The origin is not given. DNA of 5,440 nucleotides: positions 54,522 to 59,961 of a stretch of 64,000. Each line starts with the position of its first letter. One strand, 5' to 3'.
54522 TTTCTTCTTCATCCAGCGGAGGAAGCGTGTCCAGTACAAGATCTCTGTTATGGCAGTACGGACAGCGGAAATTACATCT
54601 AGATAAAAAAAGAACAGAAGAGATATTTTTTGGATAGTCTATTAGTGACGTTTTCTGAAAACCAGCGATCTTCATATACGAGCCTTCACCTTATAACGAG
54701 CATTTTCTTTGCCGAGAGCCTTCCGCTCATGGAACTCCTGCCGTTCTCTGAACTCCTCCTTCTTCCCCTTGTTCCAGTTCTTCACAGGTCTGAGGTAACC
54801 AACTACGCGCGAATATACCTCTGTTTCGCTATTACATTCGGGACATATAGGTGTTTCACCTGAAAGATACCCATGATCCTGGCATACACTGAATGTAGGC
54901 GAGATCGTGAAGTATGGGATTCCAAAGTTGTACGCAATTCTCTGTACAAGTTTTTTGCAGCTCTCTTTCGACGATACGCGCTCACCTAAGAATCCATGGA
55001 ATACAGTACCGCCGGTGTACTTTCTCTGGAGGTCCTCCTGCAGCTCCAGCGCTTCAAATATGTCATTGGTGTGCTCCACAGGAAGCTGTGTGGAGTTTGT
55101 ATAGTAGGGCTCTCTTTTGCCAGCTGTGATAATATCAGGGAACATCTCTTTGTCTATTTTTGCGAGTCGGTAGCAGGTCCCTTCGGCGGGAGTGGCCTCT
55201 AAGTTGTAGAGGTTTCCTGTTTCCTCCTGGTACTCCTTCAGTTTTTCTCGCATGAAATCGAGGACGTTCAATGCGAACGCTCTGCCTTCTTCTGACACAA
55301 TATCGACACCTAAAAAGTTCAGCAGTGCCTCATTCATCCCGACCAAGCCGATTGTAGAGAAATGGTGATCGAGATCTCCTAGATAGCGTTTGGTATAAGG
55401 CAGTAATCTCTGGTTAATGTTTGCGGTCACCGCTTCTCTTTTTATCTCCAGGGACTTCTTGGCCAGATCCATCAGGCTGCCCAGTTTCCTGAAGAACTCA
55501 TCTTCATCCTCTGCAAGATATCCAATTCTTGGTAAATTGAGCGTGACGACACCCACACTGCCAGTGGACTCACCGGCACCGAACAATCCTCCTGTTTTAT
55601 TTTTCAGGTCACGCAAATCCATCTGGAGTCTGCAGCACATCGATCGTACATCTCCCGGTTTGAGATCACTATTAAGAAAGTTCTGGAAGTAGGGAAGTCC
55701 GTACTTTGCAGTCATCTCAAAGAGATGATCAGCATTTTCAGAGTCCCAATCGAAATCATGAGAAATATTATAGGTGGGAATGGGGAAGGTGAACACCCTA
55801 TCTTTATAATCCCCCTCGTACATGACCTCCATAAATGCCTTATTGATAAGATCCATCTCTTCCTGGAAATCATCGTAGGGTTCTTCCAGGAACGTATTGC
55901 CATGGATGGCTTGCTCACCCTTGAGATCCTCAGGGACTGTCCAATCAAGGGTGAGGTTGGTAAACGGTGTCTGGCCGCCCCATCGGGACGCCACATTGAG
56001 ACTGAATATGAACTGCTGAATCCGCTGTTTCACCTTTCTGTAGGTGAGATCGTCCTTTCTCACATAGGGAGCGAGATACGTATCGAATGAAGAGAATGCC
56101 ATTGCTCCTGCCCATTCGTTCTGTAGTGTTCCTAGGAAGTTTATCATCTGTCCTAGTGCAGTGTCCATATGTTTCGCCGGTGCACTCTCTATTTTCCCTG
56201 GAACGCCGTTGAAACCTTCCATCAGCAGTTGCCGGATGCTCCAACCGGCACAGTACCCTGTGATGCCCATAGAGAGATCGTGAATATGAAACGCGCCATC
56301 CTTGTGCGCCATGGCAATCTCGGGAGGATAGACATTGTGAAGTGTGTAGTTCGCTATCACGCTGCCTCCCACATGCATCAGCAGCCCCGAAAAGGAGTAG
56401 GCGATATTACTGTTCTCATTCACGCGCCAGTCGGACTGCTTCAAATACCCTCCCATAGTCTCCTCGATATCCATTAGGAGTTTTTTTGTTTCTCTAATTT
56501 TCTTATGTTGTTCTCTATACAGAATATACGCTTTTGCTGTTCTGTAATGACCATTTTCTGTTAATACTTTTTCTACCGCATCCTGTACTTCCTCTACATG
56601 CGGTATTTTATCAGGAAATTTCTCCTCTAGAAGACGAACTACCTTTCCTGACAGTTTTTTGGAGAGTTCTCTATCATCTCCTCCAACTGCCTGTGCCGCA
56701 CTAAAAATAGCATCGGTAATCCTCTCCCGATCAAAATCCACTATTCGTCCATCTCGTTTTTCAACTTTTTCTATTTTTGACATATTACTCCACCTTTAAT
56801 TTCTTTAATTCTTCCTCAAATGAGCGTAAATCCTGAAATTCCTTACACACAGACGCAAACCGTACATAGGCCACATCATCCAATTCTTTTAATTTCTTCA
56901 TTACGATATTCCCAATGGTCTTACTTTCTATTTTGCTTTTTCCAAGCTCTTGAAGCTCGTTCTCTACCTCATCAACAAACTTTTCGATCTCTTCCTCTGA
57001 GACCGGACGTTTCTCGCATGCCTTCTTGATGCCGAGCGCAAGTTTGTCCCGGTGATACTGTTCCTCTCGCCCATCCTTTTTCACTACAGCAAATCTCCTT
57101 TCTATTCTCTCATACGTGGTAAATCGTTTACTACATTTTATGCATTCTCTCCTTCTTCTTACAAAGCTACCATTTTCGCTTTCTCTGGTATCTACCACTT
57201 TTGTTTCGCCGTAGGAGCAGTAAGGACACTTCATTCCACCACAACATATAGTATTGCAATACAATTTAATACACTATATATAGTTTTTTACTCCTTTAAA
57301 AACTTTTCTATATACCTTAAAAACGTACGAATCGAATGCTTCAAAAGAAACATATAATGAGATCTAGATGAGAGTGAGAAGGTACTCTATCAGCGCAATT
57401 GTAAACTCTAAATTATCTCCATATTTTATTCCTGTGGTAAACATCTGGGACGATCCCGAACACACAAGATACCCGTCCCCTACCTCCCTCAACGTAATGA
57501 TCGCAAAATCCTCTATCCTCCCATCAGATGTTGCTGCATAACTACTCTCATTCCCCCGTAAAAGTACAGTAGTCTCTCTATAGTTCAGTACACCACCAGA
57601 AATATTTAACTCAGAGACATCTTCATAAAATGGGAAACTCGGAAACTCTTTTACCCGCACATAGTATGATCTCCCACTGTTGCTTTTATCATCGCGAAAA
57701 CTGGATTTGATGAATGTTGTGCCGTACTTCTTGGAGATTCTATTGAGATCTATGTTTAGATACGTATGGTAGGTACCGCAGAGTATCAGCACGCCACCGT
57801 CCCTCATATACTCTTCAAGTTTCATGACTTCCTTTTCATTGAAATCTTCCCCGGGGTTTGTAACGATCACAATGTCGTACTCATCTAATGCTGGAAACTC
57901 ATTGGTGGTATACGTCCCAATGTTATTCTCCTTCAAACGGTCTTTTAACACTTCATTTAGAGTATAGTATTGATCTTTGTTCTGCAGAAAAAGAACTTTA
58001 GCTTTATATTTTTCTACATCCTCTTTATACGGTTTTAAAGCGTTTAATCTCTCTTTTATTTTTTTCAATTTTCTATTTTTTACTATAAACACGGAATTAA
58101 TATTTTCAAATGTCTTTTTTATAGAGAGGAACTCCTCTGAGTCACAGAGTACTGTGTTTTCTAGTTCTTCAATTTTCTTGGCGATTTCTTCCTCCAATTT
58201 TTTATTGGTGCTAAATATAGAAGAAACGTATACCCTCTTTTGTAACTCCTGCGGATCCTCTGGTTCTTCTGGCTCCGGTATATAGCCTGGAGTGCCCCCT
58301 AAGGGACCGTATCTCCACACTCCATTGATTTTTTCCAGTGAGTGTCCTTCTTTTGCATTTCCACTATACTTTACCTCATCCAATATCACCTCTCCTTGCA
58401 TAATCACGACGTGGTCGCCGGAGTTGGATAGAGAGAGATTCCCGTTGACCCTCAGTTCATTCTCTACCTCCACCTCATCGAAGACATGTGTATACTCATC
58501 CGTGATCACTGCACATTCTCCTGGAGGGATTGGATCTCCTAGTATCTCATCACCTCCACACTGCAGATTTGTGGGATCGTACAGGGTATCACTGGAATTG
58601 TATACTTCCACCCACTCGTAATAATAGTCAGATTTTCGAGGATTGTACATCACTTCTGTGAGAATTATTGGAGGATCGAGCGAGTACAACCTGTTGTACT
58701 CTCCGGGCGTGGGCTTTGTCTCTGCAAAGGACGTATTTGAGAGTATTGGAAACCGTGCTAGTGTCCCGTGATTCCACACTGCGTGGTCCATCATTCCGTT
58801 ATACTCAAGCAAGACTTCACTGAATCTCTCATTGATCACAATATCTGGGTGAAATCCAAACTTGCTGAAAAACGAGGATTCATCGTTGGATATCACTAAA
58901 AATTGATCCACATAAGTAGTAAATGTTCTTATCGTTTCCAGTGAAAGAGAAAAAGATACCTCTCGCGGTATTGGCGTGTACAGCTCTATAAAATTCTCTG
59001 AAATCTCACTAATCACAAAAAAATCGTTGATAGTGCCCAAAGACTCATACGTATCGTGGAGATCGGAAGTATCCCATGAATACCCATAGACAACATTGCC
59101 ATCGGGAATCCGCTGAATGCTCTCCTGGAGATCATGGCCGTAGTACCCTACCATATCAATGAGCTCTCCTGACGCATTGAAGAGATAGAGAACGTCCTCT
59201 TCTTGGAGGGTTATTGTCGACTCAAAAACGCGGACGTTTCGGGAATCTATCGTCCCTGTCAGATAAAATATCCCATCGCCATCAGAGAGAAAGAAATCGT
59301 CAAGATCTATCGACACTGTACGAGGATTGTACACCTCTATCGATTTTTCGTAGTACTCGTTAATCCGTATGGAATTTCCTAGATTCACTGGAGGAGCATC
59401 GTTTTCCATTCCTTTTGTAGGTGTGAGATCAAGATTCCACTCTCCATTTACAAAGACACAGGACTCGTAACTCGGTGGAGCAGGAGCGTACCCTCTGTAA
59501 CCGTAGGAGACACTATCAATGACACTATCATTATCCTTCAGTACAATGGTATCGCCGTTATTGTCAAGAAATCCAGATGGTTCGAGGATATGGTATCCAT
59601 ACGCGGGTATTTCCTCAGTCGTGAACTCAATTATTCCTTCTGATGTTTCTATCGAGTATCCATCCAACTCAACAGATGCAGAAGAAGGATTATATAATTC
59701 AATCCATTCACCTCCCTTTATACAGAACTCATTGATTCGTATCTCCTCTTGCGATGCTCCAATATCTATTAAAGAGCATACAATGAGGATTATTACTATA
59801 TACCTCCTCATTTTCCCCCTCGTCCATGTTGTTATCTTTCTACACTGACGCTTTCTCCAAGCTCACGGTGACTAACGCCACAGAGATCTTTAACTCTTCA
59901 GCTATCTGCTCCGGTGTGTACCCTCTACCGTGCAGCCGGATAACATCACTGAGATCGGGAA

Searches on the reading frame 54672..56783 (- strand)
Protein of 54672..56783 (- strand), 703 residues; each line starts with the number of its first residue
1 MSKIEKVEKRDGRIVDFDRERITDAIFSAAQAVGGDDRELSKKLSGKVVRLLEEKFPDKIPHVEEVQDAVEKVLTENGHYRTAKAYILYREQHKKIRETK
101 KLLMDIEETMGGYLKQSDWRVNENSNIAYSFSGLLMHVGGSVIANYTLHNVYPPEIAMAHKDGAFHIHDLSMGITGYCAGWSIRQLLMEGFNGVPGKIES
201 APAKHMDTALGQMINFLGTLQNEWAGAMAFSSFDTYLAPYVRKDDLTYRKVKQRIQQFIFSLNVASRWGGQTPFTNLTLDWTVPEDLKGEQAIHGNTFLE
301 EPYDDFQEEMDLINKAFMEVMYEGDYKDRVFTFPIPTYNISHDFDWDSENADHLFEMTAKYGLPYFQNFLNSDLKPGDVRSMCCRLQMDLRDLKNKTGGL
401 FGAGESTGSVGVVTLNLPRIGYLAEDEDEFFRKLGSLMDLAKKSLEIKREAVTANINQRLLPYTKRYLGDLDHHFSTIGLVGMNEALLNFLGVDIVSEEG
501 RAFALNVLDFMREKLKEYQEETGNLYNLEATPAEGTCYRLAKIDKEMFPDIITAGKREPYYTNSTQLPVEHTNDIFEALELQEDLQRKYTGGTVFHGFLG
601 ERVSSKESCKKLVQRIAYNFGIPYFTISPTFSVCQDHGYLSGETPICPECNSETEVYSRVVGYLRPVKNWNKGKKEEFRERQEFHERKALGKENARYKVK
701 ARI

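Call 34: list_cluster_members(proteins=[window:54672-56783:-, window:57364-59811:-, P0003, P0004, window:59840-60250:-])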
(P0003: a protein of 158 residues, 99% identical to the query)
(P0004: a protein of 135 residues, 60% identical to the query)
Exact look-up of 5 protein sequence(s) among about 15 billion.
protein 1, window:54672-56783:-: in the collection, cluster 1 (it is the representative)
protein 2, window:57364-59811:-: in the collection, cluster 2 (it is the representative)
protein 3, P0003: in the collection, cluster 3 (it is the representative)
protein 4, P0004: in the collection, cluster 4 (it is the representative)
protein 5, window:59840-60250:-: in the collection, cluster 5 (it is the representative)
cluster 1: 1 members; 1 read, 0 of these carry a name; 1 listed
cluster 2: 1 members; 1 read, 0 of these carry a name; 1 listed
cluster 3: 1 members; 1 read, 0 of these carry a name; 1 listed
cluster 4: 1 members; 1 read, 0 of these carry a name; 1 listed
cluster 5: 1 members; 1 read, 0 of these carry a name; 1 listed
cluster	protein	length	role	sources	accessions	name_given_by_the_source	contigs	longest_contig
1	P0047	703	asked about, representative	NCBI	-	-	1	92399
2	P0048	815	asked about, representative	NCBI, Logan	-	-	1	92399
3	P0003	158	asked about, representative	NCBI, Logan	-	-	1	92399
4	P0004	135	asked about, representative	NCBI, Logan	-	-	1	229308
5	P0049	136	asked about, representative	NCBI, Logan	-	-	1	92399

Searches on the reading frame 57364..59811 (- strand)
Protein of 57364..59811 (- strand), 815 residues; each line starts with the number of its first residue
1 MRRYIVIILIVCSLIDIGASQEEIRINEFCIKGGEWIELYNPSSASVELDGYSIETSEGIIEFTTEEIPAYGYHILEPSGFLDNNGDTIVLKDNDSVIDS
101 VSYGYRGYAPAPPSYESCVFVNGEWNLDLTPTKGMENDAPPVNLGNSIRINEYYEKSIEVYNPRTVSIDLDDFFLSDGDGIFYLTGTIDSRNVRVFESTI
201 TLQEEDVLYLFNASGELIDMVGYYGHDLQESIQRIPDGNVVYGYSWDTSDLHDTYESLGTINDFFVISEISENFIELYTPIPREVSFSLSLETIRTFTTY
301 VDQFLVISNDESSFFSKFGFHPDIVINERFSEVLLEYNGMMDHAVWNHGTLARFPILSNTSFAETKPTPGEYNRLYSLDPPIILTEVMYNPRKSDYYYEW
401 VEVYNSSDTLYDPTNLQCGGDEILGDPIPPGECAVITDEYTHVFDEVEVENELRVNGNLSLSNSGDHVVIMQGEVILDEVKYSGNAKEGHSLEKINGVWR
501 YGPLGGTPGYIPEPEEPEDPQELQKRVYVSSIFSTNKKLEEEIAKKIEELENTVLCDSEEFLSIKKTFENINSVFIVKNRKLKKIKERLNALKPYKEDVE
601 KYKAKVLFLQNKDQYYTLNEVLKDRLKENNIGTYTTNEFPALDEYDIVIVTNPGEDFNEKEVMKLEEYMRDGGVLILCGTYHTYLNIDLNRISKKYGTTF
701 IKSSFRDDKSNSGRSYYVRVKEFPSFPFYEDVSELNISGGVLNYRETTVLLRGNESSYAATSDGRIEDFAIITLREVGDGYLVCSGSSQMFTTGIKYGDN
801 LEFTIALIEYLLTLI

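Call 35: search_protein_families(library=pfam, max_evalue=0.01, proteins=[window:57364-59811:-])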
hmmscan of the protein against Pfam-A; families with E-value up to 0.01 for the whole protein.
window:57364-59811:- (815 aa): 6 families
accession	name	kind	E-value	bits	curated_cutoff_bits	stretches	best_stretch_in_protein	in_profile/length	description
PF00932.25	LTD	-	2.1e-27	96.1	34.3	3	20-104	4-108/109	Lamin Tail Domain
PF14258.12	DUF4350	-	5.4e-06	27.2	30.4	1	615-808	9-181/181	Domain of unknown function (DUF4350)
PF09822.16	ABC_transp_aux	-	1.2e-05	25.1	34.7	1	617-678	17-79/288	ABC-type uncharacterized transport system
PF09074.15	Mer2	-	0.0042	17.4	27.7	1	524-593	124-193/193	Mer2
PF20299.4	NARF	-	0.0043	17.8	25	0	616-677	15-75/112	Nucleotidyltransferase-Associated Rossmannoid Fold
PF24495.1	Ig_TMEM131_2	-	0.0062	16.9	27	0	145-189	9-53/94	Transmembrane protein 131 second Ig-like domain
